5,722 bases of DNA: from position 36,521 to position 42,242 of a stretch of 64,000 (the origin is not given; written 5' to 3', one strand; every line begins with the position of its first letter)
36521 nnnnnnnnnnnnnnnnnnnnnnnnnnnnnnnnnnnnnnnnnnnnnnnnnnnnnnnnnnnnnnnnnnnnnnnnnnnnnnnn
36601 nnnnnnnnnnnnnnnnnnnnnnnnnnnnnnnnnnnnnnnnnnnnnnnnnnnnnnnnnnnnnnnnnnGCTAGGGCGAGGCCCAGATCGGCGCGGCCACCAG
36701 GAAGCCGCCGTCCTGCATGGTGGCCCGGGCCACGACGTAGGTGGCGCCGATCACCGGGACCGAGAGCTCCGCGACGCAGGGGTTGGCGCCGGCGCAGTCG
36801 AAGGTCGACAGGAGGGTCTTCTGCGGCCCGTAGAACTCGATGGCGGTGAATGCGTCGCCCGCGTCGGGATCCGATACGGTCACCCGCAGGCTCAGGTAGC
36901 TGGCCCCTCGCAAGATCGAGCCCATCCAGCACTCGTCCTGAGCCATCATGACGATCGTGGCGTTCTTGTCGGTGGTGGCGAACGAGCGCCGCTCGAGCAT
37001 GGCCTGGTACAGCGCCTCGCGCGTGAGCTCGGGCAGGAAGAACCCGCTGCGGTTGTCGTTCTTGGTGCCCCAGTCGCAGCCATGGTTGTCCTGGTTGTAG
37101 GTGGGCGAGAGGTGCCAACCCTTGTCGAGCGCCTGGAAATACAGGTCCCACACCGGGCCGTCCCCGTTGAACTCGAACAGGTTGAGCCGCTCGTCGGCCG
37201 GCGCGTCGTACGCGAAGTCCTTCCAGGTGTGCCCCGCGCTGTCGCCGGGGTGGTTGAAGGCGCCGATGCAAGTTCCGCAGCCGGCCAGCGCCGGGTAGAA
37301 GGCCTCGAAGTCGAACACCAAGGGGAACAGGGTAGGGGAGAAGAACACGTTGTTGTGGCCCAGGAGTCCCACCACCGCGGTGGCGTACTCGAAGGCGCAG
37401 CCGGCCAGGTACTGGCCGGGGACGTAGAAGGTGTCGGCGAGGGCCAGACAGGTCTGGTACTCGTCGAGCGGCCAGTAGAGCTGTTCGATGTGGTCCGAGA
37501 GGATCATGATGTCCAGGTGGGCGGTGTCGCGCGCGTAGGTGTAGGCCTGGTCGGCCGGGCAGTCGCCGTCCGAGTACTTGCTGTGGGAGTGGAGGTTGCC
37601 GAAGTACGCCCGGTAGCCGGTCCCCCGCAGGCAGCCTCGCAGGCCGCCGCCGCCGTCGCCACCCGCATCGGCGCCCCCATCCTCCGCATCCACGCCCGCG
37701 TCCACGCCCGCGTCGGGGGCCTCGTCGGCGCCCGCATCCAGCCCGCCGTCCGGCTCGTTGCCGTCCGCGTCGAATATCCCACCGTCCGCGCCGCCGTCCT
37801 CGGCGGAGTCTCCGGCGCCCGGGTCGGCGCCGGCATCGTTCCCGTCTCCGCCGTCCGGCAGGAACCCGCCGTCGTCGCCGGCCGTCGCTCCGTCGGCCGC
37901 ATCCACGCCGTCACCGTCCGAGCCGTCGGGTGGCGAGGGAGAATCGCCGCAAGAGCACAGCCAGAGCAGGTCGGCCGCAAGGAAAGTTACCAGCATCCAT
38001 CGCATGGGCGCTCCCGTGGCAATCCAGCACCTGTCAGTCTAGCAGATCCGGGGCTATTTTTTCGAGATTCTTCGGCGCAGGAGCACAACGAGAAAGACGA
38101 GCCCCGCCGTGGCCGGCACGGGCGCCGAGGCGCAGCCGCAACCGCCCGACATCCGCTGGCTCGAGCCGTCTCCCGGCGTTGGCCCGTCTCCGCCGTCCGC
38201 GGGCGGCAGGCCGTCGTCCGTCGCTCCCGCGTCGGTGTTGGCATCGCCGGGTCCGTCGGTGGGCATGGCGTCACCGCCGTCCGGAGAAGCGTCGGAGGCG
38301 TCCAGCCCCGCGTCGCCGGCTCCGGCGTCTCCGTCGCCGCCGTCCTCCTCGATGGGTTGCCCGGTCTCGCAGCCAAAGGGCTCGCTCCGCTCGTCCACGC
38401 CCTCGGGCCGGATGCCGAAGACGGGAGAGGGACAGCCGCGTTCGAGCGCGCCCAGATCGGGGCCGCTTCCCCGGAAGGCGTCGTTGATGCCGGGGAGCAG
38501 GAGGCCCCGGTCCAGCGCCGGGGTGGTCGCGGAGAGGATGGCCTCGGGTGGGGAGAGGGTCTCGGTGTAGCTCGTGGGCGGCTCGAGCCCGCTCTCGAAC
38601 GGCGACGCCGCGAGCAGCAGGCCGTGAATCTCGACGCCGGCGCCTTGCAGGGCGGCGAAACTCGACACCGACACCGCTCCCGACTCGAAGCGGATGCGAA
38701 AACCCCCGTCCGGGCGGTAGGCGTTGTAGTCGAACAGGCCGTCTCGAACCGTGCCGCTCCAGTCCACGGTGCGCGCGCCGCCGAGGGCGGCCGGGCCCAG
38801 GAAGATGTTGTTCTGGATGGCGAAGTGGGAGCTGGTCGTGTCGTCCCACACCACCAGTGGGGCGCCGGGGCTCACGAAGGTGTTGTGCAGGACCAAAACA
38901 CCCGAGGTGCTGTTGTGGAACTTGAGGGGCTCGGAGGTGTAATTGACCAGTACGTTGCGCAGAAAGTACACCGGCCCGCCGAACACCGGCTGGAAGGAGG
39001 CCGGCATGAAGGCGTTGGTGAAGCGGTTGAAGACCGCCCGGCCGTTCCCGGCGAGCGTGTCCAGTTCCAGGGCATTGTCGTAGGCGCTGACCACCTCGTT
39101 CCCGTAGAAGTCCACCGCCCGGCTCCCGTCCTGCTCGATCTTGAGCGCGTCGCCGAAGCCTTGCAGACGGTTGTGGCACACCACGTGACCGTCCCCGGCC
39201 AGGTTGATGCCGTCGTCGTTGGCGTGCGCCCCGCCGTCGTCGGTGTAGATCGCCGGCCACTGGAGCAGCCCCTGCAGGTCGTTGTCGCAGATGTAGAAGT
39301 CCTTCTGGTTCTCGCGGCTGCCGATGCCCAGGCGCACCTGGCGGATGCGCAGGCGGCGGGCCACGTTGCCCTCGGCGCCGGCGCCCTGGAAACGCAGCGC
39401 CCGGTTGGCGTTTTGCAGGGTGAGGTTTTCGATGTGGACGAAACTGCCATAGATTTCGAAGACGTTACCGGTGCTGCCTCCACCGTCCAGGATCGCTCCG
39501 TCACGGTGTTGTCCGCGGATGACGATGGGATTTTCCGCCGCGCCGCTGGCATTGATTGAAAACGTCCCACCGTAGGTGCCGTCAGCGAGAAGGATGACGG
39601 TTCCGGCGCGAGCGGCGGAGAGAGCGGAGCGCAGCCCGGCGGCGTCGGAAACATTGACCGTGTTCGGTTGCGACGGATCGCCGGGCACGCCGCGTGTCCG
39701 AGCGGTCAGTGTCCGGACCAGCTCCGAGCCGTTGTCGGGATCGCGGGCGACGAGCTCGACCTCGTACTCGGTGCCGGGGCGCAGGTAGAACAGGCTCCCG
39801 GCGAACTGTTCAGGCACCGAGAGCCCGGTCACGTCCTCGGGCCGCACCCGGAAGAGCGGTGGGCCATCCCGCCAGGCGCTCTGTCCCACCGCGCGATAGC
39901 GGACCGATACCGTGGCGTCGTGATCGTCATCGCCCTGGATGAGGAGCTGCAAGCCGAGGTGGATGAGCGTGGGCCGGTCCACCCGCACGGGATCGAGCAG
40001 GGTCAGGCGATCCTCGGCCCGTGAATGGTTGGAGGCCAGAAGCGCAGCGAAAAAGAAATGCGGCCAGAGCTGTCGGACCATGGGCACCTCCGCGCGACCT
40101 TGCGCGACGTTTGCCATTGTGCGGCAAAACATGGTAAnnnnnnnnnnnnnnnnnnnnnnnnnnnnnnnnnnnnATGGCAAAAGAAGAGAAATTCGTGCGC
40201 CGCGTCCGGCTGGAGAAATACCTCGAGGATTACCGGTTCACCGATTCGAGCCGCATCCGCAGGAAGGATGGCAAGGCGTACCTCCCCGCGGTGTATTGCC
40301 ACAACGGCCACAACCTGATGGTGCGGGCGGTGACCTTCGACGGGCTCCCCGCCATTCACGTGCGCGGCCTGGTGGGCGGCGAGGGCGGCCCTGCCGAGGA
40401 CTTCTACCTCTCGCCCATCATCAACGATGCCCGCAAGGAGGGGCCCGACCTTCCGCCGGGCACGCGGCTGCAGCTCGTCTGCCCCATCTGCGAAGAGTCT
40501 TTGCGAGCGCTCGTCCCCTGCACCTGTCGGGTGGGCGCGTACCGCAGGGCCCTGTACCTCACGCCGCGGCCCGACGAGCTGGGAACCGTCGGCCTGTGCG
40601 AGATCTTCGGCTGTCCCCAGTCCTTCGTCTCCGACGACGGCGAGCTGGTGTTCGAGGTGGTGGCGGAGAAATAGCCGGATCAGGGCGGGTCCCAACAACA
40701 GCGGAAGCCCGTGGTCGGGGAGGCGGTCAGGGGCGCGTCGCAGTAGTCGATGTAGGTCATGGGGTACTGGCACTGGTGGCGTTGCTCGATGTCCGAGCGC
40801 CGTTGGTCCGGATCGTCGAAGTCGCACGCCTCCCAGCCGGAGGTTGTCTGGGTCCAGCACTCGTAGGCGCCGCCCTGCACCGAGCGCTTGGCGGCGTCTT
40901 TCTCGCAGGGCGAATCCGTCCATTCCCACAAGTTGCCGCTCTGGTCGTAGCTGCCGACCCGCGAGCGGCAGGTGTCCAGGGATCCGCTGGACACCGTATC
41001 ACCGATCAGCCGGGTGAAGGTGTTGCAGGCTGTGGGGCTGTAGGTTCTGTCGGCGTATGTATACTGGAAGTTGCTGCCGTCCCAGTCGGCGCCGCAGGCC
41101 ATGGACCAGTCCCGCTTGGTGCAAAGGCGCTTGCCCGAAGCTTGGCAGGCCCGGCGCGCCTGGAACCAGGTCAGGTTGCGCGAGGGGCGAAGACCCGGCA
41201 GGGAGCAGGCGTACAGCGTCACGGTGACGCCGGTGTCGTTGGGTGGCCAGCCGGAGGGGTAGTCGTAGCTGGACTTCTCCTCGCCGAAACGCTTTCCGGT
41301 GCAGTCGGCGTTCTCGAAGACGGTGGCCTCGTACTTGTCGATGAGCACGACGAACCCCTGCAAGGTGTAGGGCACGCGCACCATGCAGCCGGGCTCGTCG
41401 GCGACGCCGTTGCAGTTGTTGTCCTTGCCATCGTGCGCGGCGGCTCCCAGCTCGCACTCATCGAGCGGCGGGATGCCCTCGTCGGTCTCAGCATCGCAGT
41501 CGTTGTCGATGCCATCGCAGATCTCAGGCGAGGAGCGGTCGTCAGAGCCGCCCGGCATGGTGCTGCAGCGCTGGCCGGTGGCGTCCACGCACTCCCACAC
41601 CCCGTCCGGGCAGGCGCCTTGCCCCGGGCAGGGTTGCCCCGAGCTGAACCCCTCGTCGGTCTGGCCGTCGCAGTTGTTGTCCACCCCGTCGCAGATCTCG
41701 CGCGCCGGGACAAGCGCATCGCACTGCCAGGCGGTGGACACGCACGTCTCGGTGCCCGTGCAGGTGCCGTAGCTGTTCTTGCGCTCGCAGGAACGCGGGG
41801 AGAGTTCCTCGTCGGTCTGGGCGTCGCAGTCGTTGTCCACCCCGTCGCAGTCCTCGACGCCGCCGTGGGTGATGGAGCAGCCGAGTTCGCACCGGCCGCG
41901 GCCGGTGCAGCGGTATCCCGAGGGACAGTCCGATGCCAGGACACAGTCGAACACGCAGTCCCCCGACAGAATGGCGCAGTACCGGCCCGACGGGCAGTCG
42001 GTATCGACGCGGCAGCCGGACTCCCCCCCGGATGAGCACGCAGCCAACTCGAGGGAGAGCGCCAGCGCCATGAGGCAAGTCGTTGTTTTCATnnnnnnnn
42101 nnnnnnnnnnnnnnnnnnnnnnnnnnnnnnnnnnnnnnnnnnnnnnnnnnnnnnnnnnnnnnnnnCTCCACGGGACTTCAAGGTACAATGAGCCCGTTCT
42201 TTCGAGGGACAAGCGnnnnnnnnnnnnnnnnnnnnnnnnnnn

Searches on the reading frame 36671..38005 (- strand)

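Call 54: search_protein_families(library=pfam, proteins=[window:36671-38005:-], max_evalue=0.001)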
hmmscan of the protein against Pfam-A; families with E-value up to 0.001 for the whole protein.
window:36671-38005:- (445 aa): 1 family
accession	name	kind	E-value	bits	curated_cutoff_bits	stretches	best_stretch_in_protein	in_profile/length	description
PF12228.14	DUF3604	-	6.4e-05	22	20.4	0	180-223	134-177/591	Protein of unknown function (DUF3604)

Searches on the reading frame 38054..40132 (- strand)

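Call 27: search_protein_families(library=pfam, proteins=[window:38054-40132:-], max_evalue=1)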
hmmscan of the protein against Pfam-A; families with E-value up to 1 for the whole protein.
window:38054-40132:- (692 aa): 1 family
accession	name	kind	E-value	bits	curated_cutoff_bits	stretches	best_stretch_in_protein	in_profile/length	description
PF14592.12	Chondroitinas_B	-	0.00088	18.8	24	1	161-242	1-79/426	Chondroitinase B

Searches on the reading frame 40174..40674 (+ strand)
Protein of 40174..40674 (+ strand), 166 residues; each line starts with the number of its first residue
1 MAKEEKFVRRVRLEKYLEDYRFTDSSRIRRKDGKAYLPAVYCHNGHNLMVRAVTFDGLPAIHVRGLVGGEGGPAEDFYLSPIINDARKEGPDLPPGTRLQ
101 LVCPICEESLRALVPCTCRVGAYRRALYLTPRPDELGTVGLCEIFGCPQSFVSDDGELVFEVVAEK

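Call 27: search_protein_families(library=pfam, proteins=[window:40174-40674:+], max_evalue=1)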
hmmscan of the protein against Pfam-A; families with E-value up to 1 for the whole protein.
window:40174-40674:+ (166 aa): 1 family
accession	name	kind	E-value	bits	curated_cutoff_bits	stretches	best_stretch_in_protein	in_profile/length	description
PF23454.1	Zn_ribbon_Brz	-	0.032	15.2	27.9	0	100-125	5-30/58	Transcriptional regulator Brz zinc beta ribbon domain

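Call 77: search_protein_families(library=ncbifam, proteins=[window:40174-40671:+], max_evalue=0.1)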
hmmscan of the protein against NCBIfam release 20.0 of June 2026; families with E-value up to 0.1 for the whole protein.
window:40174-40671:+ (166 aa): 0 families

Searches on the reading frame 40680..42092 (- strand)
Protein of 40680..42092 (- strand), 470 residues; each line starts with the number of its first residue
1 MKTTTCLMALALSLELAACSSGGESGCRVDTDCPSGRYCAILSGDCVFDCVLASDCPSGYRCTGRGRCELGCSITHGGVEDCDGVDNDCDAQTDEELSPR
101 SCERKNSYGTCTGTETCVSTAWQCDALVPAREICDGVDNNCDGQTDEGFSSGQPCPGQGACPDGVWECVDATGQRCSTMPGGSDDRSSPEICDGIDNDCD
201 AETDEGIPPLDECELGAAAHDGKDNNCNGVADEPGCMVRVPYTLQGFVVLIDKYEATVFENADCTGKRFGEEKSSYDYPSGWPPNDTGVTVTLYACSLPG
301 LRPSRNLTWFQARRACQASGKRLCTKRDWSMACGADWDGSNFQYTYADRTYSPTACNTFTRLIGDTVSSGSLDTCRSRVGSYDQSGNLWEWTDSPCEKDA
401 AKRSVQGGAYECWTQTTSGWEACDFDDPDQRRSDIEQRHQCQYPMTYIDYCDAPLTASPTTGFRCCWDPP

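Call 27: search_protein_families(library=pfam, proteins=[window:40680-42092:-], max_evalue=1)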
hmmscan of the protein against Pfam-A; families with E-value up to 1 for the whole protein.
window:40680-42092:- (470 aa): 2 families
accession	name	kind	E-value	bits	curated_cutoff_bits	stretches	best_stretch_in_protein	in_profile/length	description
PF11617.13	Cu-binding_MopE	-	1.3e-16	60.9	27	4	130-147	13-30/30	Putative metal-binding motif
PF03781.23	FGE-sulfatase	-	5.2e-10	39.8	23.3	1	251-404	39-204/255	Sulfatase-modifying factor enzyme 1-like domain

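Call 77: search_protein_families(library=ncbifam, proteins=[window:40680-42092:-], max_evalue=0.1)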
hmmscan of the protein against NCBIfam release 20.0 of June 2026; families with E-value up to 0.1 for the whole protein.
window:40680-42092:- (470 aa): 3 families
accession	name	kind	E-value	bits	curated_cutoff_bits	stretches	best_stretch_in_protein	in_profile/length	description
NF041186.1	SenA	equivalog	0.00032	20.2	420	1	296-395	265-321/382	selenoneine synthase SenA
TIGR03440.2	egtB_TIGR03440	equivalog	0.0025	17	360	1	299-396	271-352/413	ergothioneine biosynthesis protein EgtB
TIGR04201.1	Myxo_Cys_RPT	repeat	0.0047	17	25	1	25-39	3-17/22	Cys-rich repeat-containing protein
